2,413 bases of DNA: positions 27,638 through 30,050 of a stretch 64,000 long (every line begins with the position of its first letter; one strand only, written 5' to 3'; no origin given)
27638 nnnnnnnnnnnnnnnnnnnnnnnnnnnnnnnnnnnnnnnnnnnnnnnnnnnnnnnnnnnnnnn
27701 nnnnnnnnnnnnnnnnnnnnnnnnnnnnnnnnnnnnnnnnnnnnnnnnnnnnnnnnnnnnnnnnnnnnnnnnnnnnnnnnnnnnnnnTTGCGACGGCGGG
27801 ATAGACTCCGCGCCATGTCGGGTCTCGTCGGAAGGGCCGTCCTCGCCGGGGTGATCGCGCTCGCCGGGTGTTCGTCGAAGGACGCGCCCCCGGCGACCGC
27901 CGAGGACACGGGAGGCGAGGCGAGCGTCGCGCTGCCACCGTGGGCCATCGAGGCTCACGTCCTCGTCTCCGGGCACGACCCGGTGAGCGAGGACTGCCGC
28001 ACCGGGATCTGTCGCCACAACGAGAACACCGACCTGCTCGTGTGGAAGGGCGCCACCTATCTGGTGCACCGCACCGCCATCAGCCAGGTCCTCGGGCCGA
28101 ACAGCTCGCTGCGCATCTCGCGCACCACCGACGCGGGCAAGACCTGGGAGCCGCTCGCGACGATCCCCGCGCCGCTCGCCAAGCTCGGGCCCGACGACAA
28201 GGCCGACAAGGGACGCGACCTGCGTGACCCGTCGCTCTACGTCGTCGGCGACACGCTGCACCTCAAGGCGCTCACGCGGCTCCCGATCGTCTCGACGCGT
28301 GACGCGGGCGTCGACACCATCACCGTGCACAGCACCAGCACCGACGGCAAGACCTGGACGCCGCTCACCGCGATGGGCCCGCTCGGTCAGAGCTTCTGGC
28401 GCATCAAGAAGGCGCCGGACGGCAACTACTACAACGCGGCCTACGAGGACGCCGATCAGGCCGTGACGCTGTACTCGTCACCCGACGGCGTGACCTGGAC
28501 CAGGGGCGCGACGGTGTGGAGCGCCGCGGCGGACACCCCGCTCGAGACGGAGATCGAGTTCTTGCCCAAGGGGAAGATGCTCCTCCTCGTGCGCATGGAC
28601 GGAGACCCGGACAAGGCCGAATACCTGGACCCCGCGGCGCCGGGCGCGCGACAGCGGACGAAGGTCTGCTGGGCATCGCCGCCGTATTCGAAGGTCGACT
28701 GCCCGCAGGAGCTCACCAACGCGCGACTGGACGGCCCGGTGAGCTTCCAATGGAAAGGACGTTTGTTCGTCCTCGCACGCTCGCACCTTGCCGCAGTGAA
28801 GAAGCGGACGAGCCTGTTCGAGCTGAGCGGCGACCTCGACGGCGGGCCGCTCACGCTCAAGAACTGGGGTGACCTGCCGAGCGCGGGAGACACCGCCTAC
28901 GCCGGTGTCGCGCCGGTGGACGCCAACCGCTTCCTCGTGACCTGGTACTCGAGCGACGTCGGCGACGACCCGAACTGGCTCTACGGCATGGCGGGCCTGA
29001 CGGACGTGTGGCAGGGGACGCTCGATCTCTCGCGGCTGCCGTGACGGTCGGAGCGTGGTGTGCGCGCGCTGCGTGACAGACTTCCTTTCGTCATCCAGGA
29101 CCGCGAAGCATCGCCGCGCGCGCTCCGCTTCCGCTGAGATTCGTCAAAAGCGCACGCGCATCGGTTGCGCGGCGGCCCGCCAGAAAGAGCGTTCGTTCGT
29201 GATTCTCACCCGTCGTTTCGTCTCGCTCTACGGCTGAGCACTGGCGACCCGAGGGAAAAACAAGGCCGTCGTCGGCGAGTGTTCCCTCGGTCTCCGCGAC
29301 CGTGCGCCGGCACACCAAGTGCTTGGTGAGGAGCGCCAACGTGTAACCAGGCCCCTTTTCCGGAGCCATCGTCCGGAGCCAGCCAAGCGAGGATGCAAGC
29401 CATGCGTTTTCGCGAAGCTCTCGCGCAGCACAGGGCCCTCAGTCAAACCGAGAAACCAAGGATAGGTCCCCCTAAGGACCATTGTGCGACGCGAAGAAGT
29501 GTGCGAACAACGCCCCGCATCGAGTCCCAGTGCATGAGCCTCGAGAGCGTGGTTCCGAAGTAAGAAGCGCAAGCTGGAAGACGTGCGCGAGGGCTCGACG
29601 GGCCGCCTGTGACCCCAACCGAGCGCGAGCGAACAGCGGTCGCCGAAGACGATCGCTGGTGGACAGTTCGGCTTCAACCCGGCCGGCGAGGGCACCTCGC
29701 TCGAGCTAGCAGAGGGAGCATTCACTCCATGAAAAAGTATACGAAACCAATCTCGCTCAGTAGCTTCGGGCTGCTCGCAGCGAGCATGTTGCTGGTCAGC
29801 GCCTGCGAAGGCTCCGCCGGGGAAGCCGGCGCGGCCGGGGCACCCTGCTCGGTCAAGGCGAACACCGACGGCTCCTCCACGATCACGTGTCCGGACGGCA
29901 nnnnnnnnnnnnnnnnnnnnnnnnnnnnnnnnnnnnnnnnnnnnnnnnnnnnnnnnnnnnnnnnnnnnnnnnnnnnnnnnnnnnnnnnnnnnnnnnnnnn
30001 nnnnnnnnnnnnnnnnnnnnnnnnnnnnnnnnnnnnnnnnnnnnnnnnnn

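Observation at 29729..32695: OmcA/MtrC-like decaheme with 5+5 heme layout but ~300 extra N-terminal residues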

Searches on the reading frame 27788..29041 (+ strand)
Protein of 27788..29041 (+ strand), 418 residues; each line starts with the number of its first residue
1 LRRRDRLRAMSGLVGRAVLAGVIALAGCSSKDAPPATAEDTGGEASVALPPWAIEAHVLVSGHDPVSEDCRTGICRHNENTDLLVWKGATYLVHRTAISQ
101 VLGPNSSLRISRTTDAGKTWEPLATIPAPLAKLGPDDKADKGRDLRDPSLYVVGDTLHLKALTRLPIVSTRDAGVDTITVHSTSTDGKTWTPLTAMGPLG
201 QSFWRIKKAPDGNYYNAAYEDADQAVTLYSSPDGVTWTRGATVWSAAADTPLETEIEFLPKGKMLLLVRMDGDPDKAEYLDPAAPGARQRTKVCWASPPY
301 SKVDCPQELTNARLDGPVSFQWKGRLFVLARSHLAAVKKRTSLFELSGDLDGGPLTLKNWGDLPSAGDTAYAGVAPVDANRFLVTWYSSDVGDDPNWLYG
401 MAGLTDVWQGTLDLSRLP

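Call 12: search_protein_families(library=pfam, proteins=[window:27788-29041:+], max_evalue=0.001)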
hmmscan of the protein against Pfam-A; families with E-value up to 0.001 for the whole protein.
window:27788-29041:+ (418 aa): 0 families

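Call 67: search_protein_families(library=ncbifam, proteins=[window:27815-29041:+], max_evalue=0.001)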
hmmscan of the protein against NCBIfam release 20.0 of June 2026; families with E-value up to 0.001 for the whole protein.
window:27815-29041:+ (409 aa): 0 families

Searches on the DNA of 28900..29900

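Call 48: search_rna_families(source=window, start=28900, end=29900, threshold=evalue, max_evalue=1)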
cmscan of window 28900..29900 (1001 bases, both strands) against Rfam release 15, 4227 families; matches with E-value up to 1: 0.
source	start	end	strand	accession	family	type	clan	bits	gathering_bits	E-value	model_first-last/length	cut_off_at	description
